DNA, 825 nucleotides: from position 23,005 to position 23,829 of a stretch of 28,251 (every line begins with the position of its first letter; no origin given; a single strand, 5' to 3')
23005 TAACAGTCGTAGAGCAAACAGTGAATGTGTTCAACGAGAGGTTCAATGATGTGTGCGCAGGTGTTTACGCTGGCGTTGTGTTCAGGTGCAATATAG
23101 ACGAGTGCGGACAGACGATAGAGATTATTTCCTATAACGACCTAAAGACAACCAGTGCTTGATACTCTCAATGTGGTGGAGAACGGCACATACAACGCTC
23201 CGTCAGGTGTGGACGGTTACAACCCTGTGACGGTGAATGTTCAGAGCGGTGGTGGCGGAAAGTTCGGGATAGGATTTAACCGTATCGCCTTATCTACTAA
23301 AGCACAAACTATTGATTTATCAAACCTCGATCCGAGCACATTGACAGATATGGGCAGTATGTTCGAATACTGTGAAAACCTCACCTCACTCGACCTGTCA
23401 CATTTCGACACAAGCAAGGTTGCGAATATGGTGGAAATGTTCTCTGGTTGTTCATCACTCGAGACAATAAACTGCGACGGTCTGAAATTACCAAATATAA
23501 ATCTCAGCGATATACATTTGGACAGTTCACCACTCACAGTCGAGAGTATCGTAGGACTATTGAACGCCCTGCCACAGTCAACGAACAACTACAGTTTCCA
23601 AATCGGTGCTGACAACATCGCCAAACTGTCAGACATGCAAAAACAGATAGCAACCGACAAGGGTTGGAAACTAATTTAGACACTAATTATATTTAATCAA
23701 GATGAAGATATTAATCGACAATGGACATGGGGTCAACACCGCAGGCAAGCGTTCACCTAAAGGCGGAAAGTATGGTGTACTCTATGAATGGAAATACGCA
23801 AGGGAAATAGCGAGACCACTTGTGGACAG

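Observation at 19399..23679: Two BspA-like LRR genes with near-identical end modules bracket the portal/connector genes, and the long copy carries a fresh 153-bp tandem duplication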

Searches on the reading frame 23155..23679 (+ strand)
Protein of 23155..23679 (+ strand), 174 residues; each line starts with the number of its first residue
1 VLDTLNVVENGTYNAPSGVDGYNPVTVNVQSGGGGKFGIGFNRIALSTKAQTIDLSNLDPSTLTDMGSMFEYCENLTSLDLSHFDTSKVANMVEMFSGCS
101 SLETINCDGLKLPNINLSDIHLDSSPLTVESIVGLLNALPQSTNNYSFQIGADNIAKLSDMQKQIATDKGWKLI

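Call 7: search_protein_families(library=pfam, proteins=[window:23155-23679:+], max_evalue=0.01)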
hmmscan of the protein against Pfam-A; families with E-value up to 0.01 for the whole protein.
window:23155-23679:+ (174 aa): 1 family
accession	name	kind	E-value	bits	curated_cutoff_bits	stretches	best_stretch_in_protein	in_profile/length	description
PF03382.20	DUF285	-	2.8e-10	40.4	25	1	53-103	15-64/120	Mycoplasma protein of unknown function, DUF285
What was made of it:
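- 23155..23679 (+): Slot-2 LRR ORF (174 aa from GTG): one stalk unit, 2 LRR units and a C-cap. It is the detached distal part of the terminator-LRR fibre. Pfam DUF285 at 40 bits (call 7).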

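Call 8: search_protein_families(library=phrogs, proteins=[window:23155-23679:+], max_evalue=0.01)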
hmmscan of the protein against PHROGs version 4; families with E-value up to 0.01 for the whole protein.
window:23155-23679:+ (174 aa): 5 families
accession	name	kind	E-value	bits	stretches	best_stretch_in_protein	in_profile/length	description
phrog_17273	-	unknown function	1.8e-05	23.2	1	43-101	1142-1199/1713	-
phrog_29123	-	unknown function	1.9e-05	24.4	1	65-109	362-406/459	-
phrog_22899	-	unknown function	9.1e-05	20.9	1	54-103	302-350/1857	-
phrog_9915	-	unknown function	0.0024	16.1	1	62-108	1435-1480/1813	-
phrog_3649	-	unknown function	0.0092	16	0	53-102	258-305/375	-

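Call 13: find_homologous_proteins(query=window:23155-23679:+, max_evalue=0.001)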
Query window:23155-23679:+ (174 aa): 282 proteins with E <= 0.001 among 369 candidates; the best 120 are listed.
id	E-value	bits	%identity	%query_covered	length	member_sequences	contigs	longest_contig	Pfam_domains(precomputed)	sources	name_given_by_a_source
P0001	7.1e-109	379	100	100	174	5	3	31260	PF03382.21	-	-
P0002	1.0e-79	284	64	71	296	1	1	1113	PF03382.21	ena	-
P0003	8.6e-72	259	49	100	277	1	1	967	PF03382.21,PF13306.13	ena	-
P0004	7.0e-71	256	61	71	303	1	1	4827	PF03382.21,PF13306.13,PF12799.14,PF13855.13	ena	-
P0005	1.1e-68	249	65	71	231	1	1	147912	PF03382.21,PF13306.13,PF13855.13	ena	-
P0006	1.7e-61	225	67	71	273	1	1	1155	PF03382.21,PF13306.13,PF12799.14,PF25013.1,PF23952.2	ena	-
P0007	2.2e-60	221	50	100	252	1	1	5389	PF03382.21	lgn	-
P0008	2.6e-56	208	54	72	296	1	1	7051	PF03382.21,PF13306.13,PF25013.1,PF13855.13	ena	-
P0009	3.1e-52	195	64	71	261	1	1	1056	PF03382.21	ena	-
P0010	1.7e-51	193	62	71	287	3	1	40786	PF03382.21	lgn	-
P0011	1.3e-49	186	61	71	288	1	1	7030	PF03382.21,PF24758.2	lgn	-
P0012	3.8e-49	185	64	71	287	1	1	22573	PF03382.21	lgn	-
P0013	1.1e-47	180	51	72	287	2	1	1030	PF03382.21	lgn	-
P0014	2.2e-47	179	60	71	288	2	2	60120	PF03382.21,PF24758.2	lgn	-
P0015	2.3e-47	179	61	71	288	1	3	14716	PF03382.21,PF13306.13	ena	-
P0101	1.8e-34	137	43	99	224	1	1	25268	PF03382.21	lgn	-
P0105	1.3e-33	134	44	100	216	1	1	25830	-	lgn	-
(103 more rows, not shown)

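Call 14: find_encoding_contigs(protein=P0001, flank=10000, max_places=10)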
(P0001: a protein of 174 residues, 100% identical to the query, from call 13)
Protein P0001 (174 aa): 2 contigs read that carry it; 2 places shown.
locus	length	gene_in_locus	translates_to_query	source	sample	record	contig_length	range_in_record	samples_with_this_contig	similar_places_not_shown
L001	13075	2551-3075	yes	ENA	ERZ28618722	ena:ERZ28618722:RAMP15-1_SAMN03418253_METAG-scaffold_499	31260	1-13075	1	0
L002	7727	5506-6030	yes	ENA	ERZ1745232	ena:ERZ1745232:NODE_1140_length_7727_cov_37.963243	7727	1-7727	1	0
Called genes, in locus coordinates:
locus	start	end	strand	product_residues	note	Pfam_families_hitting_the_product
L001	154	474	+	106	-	-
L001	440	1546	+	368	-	PF04860:Phage_portal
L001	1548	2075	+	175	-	PF20459:DUF6712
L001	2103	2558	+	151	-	-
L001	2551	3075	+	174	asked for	PF03382:DUF285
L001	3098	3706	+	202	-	PF01520:Amidase_3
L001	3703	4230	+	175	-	-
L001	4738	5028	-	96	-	-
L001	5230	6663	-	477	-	-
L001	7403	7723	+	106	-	-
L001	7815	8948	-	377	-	PF00589:Phage_integrase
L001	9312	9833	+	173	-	PF07463:NUMOD4, PF13392:HNH_3 (weak)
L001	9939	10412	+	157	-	-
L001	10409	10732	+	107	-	-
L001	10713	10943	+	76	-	PF00126:HTH_1 (faint), PF08281:Sigma70_r4_2, PF04545:Sigma70_r4 (weak), PF13936:HTH_38, PF13384:HTH_23 (weak), PF13518:HTH_28 (weak)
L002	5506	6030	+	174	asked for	PF03382:DUF285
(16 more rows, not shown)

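Call 19: find_encoding_contigs(protein=P0101, flank=10000, max_places=4)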
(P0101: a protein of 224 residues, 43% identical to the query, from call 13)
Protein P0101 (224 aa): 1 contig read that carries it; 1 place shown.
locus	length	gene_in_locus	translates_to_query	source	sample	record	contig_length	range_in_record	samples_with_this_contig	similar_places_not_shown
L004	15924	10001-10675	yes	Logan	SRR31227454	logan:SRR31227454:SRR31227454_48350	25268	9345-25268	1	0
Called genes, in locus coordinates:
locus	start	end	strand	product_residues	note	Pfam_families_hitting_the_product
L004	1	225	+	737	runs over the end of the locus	-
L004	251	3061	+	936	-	-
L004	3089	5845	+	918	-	-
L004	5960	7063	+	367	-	-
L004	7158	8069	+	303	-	-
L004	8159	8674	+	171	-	-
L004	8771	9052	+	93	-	-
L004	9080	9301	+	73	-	-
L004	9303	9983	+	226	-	-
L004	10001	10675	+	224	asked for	PF03382:DUF285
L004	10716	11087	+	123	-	-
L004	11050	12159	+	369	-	PF04860:Phage_portal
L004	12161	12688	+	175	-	PF20459:DUF6712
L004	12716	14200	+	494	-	PF13855:LRR_8 (faint), PF03382:DUF285, PF23952:LRR_EndoS (faint), PF12799:LRR_4 (faint), PF13306:LRR_5 (weak), PF03382:DUF285, PF13306:LRR_5 (weak), PF03382:DUF285, +1 more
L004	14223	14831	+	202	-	PF01520:Amidase_3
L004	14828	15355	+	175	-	-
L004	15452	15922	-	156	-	?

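Call 20: find_encoding_contigs(protein=P0105, flank=10000, max_places=4)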
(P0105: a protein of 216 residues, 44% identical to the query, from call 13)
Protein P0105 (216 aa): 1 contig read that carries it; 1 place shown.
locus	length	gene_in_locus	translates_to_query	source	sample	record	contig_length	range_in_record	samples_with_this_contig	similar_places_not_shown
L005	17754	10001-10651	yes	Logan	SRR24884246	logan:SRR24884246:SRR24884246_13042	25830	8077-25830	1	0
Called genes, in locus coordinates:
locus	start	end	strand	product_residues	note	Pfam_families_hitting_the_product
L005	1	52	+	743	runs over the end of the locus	-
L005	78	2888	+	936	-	-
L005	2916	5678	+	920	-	-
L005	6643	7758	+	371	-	-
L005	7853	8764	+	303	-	-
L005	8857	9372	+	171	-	-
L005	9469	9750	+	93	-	-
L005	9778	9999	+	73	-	-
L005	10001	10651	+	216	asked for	-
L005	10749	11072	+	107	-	-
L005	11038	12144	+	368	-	PF04860:Phage_portal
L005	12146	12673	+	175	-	PF20459:DUF6712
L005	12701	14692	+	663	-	PF03382:DUF285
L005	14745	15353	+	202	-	PF01520:Amidase_3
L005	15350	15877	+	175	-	-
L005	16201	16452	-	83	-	-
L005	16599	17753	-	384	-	?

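Call 21: find_encoding_contigs(protein=P0007, flank=10000, max_places=4)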
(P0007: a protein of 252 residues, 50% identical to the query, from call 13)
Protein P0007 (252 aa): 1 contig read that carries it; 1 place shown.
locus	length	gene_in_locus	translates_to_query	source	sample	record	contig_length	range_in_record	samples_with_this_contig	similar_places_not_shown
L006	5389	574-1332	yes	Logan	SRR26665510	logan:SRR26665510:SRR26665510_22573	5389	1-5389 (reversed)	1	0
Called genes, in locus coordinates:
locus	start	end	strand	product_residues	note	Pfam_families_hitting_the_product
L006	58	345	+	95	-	-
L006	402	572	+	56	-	-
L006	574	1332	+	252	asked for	PF03382:DUF285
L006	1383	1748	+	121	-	-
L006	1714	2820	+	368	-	PF04860:Phage_portal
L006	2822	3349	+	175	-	PF20459:DUF6712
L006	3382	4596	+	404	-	PF13306:LRR_5 (faint), PF03382:DUF285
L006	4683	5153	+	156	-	PF07463:NUMOD4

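Call 35: find_encoding_contigs(protein=P0005, flank=10000, max_places=3)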
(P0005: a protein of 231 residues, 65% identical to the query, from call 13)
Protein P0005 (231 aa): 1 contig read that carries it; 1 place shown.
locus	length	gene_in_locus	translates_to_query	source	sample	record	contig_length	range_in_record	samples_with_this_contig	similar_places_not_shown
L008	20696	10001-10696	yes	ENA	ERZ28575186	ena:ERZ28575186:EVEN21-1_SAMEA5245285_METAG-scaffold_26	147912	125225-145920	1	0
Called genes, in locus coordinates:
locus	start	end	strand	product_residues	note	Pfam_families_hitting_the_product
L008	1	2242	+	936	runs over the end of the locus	-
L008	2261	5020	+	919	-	-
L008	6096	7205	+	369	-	-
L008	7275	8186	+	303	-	-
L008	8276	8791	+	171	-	-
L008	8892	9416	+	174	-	PF07463:NUMOD4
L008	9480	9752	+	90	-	-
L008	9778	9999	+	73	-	-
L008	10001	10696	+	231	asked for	PF03382:DUF285, PF13855:LRR_8 (faint), PF13306:LRR_5 (weak), PF03382:DUF285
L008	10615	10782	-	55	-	-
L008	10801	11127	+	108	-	-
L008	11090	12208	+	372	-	PF04860:Phage_portal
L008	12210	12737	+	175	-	PF20459:DUF6712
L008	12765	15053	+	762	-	PF03382:DUF285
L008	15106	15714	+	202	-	PF01520:Amidase_3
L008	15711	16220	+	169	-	-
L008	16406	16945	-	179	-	PF07463:NUMOD4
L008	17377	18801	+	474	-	-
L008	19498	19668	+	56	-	-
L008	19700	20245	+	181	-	PF07463:NUMOD4, PF13392:HNH_3 (faint)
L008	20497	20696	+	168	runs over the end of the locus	-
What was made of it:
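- The two-slot architecture is present in every relative from independent samples (calls 19-21, 35).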

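Call 42: search_dna_similar(query=window:23155-23676:+, collection=phages, mode=protein, max_rows=25)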
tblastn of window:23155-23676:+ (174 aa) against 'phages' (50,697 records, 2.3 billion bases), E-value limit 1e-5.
Records with a match: 12; places in all: 75; records where one place covers at least 80% of the query: 0.
Best place of each record, by identity: <60% 12.
By first word of the organism name: Listeria 8; Bacteriophage 2; Butyrivibrio 2.
By host as written in the record: Listeria monocytogenes 8; - 2; Butyrivibrio fibrisolvens DSM 3071 2.
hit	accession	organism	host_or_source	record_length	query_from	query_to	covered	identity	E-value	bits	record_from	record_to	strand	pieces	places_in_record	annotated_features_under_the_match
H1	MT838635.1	Bacteriophage sp.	human fecal samples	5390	48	169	70%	34.9%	7e-7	54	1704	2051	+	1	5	record has no annotation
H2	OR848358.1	Listeria phage LM 4-14-1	Listeria monocytogenes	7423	44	116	42%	48.7%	6e-13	71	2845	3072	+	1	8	record has no annotation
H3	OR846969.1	Listeria phage LM 4-11-1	Listeria monocytogenes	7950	44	116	42%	48.7%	6e-13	71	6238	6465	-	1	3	record has no annotation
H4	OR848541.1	Listeria phage LM 4-14-1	Listeria monocytogenes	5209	42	107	38%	49.3%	6e-10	62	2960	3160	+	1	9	record has no annotation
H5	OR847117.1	Listeria phage LM 4-11-1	Listeria monocytogenes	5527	42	107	38%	49.3%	6e-10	62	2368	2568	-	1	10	record has no annotation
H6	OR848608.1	Listeria phage LM 4-14-1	Listeria monocytogenes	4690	51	120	40%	45.7%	1e-9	62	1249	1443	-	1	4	record has no annotation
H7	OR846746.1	Listeria phage LM 4-11-1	Listeria monocytogenes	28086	51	120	40%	45.7%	1e-9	62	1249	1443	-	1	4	record has no annotation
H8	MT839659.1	Bacteriophage sp.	human fecal samples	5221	52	137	49%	37.2%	5e-8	57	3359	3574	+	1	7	record has no annotation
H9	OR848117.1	Listeria phage LM 4-14-1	Listeria monocytogenes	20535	53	116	37%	49.3%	9e-10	62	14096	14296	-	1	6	record has no annotation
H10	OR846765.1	Listeria phage LM 4-11-1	Listeria monocytogenes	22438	53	116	37%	49.3%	9e-10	62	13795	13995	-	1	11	record has no annotation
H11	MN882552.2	Butyrivibrio virus Bo-Finn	Butyrivibrio fibrisolvens DSM 3071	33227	53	115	36%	49.2%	3e-9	61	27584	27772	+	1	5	hypothetical protein | Score 59: 29/36 (80%25) matches%2C 0 gaps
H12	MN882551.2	Butyrivibrio virus Arian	Butyrivibrio fibrisolvens DSM 3071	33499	53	106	31%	51.9%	5e-9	60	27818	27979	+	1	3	hypothetical protein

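Call 49: predict_structure(alignment_id=A3)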
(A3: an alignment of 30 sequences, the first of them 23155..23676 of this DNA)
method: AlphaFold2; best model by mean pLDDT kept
length: 174 residues; sequences in the alignment: 30
mean_pLDDT: 80.7   pTM: 0.76
mean pLDDT of the five models: 80.7, 80.1, 79.5, 79.0, 76.3
residues with pLDDT >= 90: 109; 70-90: 17; 50-70: 9; < 50: 39
segments of 3 or more residues with pLDDT < 50: 1-4, 8-40
pLDDT, mean of each block of 10 residues (from residue 1): 44 45 40 33 63 84 88 93 94 95 97 98 98 98 97 98 98 98
secondary structure, 60 per line:
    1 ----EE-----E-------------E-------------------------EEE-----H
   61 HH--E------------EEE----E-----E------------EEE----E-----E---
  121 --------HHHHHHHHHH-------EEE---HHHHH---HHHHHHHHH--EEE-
elements in order: E52-54 E78-80 E104-106 H129-138 E146-148 H152-156 H160-168 E171-173
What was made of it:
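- The stalk unit is low-confidence as a monomer (call 49).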

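Call 52: fold_search(model_id=the predicted structure, library=pdb)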
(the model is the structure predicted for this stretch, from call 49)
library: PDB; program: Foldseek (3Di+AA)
matches with E <= 10: 313; with E <= 0.001: 0
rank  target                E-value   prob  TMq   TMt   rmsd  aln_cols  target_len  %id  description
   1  9fqr_Xm               3.7e-02  0.77  0.26  0.17  11.0       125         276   21  96-nm repeat of axonemal doublet microtubules from bovine sperm (released 2025-03-26)
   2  6mky_A                4.1e-02  0.21  0.20  0.15  12.5       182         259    9  Human SDS22 (released 2018-12-12)
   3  6o60_C                6.9e-02  0.23  0.21  0.12  12.2       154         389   17  Crystal structure of GGTase3-FBXL2-SKP1 complex (released 2019-06-26)
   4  9d2f_B                8.2e-02  0.23  0.23  0.15  13.7       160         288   16  3D structure and atomic model of RS3 of mouse respiratory cilia (released 2025-08-13)
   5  7b1c_C                8.6e-02  0.14  0.21  0.07  12.7       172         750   14  Cryo-EM of Aedes Aegypti Toll5A trimer bound to Spz1C (released 2022-07-13)
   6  1gwb_A                9.1e-02  0.57  0.28  0.19   9.7       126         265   19  STRUCTURE OF GLYCOPROTEIN 1B (released 2003-02-06)
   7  4r6f                  9.7e-02  0.66  0.32  0.18   9.1       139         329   22  Crystal structure of computational designed protein DLRR_I (released 2015-01-07)
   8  4bsr_A                1.0e-01  0.80  0.32  0.13   8.5       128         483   19  Structure of the ectodomain of LGR5 in complex with R-spondin-1 (Fu1Fu2) in P22121 crystal form (released 2013-06-19)
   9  4qxf_B                1.3e-01  0.69  0.31  0.19   7.8       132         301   16  crystal structure of human LGR4 and Rspo1 (released 2014-10-08)
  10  3t6q_A                1.3e-01  0.14  0.17  0.06  14.4       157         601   15  Crystal structure of mouse RP105/MD-1 complex (released 2011-11-09)
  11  6kya_A                1.4e-01  0.72  0.33  0.09   8.0       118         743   16  Crystal structure of human TLR8 in complex TH1027 (released 2020-05-27)
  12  3bz5                  1.4e-01  0.04  0.13  0.07  14.8       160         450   12  Functional domain of InlJ from Listeria monocytogenes includes a cysteine ladder (released 2008-06-17)
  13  4ufs_A                1.4e-01  0.41  0.26  0.11  10.2       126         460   21  Low resolution structure R-spondin-2 (Fu1Fu2) in complex with the ectodomains of LGR5 and ZNRF3 (released 2015-07-08)
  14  6obn_D                1.5e-01  0.23  0.24  0.17  12.3       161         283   15  The crystal structure of coexpressed SDS22:PP1 complex (released 2019-09-18)
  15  4bsu_F                1.7e-01  0.75  0.28  0.11   9.0       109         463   18  Structure of the ectodomain of LGR5 in complex with R-spondin-1 (Fu1Fu2) in C2 crystal form (released 2013-06-26)
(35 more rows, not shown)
